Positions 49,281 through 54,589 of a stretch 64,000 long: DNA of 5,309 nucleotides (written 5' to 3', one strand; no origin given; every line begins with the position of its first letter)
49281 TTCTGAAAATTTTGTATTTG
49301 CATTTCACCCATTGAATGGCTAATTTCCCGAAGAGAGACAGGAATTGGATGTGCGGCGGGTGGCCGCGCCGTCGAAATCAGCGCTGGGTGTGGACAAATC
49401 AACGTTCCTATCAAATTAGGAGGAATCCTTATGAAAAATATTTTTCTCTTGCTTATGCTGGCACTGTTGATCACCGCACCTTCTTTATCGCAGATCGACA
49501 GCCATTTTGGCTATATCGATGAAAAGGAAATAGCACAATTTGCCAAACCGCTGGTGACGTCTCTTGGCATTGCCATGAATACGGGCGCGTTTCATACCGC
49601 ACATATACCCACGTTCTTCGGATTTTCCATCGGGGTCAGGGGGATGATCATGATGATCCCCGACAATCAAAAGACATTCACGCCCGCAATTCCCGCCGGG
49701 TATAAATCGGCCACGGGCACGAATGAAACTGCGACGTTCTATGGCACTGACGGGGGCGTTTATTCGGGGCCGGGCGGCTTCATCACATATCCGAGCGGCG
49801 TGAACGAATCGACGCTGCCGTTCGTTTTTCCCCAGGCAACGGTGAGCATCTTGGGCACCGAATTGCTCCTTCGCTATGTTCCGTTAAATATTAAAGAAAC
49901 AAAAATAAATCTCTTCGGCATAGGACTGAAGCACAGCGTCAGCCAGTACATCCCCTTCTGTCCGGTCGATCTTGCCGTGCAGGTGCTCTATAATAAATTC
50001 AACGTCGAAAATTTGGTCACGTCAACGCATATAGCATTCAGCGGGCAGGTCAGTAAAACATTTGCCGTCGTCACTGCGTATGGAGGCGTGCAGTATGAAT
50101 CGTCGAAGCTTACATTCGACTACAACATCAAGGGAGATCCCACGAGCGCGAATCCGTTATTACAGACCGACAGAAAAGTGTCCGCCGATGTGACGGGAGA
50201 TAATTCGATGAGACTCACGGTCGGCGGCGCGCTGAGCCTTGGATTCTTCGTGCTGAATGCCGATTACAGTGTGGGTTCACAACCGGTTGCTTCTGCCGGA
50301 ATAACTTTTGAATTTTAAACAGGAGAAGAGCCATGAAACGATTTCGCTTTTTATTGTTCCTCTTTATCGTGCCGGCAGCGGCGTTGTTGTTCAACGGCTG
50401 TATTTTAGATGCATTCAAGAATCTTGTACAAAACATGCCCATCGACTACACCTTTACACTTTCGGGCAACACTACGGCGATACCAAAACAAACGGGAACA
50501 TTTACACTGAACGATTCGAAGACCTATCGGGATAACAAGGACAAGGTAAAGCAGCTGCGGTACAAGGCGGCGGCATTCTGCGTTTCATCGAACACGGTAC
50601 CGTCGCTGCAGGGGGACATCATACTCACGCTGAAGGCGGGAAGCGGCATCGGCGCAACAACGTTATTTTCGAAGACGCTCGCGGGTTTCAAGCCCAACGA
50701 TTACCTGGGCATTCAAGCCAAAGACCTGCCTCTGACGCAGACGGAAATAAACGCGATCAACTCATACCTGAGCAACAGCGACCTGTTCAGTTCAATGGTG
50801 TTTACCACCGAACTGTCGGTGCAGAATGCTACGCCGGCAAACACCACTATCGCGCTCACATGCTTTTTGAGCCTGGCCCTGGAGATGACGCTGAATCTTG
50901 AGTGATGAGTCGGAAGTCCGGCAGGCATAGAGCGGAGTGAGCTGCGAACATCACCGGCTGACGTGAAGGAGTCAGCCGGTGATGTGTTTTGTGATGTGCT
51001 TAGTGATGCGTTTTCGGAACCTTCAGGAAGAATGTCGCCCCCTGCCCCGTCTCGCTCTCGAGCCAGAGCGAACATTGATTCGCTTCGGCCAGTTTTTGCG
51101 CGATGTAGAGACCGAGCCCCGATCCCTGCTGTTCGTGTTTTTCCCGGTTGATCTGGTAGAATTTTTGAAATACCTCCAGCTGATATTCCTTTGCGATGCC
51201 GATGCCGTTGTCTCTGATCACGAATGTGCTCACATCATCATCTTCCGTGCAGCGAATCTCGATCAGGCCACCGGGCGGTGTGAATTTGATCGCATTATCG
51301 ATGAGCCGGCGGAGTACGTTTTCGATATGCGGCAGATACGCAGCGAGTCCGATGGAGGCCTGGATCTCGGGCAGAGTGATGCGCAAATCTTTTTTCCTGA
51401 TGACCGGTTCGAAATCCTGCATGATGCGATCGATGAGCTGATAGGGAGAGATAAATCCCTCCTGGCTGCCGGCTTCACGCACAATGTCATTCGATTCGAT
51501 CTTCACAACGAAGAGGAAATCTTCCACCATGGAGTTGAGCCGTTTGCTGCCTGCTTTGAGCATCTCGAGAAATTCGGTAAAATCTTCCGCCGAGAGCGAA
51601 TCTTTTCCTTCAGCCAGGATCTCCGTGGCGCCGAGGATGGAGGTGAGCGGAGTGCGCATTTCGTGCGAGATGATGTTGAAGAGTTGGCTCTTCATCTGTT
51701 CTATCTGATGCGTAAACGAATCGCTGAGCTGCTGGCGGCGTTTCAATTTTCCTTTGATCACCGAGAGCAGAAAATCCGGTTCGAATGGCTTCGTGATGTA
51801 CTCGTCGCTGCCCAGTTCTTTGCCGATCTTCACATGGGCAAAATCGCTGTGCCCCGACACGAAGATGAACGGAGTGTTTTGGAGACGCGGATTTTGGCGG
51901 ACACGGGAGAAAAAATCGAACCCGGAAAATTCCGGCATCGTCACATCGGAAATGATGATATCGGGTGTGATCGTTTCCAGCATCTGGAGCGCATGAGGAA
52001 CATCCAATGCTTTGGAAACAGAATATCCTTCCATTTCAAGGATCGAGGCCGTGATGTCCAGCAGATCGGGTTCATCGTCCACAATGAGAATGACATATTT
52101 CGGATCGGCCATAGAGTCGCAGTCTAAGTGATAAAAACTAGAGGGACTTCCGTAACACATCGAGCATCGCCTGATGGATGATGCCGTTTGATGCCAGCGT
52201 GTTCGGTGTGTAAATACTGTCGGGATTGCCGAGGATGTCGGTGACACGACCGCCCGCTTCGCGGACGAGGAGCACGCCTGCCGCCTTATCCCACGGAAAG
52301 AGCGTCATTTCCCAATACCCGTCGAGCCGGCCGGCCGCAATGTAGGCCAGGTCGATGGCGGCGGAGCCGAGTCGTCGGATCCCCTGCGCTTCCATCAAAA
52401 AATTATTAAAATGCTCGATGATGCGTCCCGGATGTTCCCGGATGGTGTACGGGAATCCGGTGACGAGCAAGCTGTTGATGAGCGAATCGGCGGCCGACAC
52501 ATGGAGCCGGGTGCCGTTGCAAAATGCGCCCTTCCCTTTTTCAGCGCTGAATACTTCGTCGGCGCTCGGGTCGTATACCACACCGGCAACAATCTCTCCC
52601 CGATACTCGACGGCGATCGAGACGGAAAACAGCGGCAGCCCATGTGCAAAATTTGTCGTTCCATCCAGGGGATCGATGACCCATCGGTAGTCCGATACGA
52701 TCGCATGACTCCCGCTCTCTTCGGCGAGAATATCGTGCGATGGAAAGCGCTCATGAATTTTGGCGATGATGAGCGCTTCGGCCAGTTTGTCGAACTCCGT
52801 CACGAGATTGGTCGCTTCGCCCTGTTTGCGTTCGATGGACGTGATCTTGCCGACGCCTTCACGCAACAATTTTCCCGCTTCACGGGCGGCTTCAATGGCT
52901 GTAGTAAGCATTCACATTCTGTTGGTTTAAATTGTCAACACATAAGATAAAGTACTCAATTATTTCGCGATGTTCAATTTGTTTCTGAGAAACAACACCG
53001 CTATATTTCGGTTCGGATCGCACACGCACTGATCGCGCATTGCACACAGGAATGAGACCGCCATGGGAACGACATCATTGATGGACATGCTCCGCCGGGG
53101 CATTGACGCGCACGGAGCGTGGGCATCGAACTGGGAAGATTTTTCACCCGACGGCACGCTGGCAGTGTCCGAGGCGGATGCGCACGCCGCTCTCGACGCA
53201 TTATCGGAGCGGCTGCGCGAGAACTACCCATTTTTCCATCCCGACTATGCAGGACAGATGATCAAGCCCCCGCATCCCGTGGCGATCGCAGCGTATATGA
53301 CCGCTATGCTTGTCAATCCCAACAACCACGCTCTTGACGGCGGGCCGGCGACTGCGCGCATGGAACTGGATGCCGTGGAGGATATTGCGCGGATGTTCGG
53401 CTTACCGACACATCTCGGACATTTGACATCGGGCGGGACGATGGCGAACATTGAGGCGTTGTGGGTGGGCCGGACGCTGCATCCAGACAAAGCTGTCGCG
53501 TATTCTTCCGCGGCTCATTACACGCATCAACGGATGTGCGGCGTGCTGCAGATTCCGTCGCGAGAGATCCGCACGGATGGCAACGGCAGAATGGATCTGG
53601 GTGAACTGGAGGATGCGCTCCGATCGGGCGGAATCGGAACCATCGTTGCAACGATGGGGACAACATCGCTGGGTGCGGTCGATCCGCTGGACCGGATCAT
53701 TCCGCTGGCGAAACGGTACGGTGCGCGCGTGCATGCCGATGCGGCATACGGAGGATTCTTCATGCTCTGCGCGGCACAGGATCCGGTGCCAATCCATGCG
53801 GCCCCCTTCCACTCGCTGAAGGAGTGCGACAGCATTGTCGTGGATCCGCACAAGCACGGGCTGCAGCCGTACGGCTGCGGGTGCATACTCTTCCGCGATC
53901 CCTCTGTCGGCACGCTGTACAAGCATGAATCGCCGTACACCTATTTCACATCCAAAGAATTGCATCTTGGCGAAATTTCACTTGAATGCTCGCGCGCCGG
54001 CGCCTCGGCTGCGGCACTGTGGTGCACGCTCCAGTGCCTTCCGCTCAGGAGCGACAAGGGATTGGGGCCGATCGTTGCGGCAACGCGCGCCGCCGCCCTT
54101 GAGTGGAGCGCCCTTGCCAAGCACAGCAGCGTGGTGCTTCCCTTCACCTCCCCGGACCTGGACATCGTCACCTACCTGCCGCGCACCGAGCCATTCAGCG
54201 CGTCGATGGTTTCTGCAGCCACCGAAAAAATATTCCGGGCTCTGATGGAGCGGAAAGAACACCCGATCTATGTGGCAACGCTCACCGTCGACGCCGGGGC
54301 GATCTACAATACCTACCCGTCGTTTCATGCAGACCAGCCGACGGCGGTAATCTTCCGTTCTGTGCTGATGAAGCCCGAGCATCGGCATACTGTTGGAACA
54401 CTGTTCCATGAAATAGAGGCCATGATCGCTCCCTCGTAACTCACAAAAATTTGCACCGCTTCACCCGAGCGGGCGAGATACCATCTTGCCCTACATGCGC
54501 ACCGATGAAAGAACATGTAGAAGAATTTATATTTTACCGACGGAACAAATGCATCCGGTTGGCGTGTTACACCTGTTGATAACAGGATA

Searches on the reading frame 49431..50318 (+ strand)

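Call 8: search_protein_families(library=pfam, proteins=[window:49431-50318:+], max_evalue=0.001)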
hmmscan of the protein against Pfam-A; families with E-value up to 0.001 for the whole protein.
window:49431-50318:+ (295 aa): 1 family
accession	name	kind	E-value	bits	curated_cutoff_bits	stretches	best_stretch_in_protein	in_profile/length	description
PF20230.4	DUF6588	-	2.4e-54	185.1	27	1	1-295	1-319/319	Family of unknown function (DUF6588)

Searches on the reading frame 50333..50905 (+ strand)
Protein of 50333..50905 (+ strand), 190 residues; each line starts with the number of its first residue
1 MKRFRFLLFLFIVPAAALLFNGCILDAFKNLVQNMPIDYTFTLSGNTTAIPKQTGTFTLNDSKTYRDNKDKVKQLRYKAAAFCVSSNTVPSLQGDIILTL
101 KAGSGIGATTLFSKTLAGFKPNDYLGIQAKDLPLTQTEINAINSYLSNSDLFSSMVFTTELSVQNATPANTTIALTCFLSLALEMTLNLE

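Call 25: search_protein_families(library=pfam, proteins=[window:50333-50905:+], max_evalue=1)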
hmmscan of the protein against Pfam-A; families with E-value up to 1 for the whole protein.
window:50333-50905:+ (190 aa): 1 family
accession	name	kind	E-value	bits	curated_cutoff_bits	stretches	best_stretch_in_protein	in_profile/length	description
PF21083.2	ZapC_N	-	0.16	12.6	27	1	53-81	44-72/88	Cell-division protein ZapC, N-terminal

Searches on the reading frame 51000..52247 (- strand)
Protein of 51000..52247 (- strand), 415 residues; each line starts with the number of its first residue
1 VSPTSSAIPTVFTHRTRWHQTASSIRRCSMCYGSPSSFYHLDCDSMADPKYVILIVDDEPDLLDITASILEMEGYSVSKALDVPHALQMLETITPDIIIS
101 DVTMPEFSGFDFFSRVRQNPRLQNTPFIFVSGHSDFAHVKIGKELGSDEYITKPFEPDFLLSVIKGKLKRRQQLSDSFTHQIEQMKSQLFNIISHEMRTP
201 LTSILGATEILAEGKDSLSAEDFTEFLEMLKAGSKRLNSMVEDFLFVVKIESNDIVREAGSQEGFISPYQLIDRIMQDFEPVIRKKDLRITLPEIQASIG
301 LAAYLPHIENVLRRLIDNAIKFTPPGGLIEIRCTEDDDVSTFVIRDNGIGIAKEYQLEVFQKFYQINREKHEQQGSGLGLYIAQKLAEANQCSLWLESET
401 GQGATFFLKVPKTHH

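Call 8: search_protein_families(library=pfam, proteins=[window:51000-52247:-], max_evalue=0.001)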
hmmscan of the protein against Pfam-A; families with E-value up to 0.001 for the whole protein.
window:51000-52247:- (415 aa): 3 families
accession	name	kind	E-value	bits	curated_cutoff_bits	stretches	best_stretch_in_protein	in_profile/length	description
PF00072.30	Response_reg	-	2.7e-25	89.1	30.2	1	53-164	1-110/111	Response regulator receiver domain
PF02518.31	HATPase_c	-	1.4e-24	87.1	26.4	1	307-413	5-110/111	Histidine kinase-, DNA gyrase B-, and HSP90-like ATPase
PF00512.31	HisKA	-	5.1e-17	62.1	26.9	1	185-252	1-65/66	His Kinase A (phospho-acceptor) domain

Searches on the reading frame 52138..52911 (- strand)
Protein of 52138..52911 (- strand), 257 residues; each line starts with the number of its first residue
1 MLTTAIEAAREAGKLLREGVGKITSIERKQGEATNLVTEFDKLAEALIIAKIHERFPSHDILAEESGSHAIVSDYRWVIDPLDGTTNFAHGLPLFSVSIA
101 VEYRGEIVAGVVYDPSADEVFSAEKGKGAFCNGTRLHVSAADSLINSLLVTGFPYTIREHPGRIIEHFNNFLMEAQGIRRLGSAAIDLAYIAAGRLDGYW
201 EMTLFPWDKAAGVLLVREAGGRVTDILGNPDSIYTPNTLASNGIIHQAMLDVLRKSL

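Call 25: search_protein_families(library=pfam, proteins=[window:52138-52911:-], max_evalue=1)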
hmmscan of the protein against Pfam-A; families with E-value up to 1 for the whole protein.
window:52138-52911:- (257 aa): 2 families
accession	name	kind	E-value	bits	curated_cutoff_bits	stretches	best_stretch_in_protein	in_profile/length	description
PF00459.30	Inositol_P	-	4.7e-73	246.4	27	1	2-250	6-263/271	Inositol monophosphatase family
PF00316.25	FBPase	-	0.22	11.5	34.8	1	27-89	54-118/191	Fructose-1-6-bisphosphatase, N-terminal domain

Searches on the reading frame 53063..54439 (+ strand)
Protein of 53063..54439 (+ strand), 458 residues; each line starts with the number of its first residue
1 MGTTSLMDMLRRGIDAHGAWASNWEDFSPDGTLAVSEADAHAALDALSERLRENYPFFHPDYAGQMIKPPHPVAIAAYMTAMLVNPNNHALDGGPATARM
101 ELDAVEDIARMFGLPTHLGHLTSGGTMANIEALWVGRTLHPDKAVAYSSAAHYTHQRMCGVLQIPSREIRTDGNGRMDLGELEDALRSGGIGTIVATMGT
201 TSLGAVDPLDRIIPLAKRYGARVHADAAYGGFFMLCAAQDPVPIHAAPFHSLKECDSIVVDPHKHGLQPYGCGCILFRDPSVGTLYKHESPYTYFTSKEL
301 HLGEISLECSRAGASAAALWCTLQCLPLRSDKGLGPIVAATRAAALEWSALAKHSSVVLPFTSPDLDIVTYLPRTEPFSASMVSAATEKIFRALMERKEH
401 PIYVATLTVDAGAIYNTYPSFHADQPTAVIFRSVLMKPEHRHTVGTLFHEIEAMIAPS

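Call 8: search_protein_families(library=pfam, proteins=[window:53063-54439:+], max_evalue=0.001)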
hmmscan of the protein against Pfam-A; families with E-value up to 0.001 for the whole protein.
window:53063-54439:+ (458 aa): 4 families
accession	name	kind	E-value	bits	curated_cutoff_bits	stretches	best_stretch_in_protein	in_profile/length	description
PF00282.25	Pyridoxal_deC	-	3.1e-26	92.4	27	1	73-324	53-328/375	Pyridoxal-dependent decarboxylase conserved domain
PF00266.25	Aminotran_5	-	2.2e-07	30.6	21.5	1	74-228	18-177/371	Aminotransferase class-V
PF01212.27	Beta_elim_lyase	-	8.1e-07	29.1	27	1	104-279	37-213/288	Beta-eliminating lyase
PF00155.27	Aminotran_1_2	-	8.2e-06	25.7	19.7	1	121-235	70-194/361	Aminotransferase class I and II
